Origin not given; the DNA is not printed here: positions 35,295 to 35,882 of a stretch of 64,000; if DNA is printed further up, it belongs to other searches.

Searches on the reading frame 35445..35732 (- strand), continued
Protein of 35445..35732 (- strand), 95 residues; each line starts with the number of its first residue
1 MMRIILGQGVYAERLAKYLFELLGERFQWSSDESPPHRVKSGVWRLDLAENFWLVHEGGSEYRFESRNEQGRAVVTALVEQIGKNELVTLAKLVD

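Call 100: search_protein_families(library=pfam, alignment_id=A9, max_evalue=10)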
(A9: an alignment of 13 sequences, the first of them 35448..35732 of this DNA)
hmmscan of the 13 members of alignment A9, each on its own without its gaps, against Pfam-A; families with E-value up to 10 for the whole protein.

A. member 1, window:35448-35732:- (95 aa): 1 family
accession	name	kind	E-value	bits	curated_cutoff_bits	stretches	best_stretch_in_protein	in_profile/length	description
PF02922.24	CBM_48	-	0.11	13.2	22.4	1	21-75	26-77/83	Carbohydrate-binding module 48 (Isoamylase N-terminal domain)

B. families by the number of members that match (of 13 scanned): 5 families
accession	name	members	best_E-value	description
PF17171.9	GST_C_6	1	0.0076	Glutathione S-transferase, C-terminal domain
PF12182.14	DUF3642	1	0.1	Bacterial lipoprotein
PF02922.24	CBM_48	1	0.11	Carbohydrate-binding module 48 (Isoamylase N-terminal domain)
PF22416.2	Lmo2445-like_C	1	0.19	Lmo2445-like, C-terminal domain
PF06723.19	MreB_Mbl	1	0.37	MreB/Mbl protein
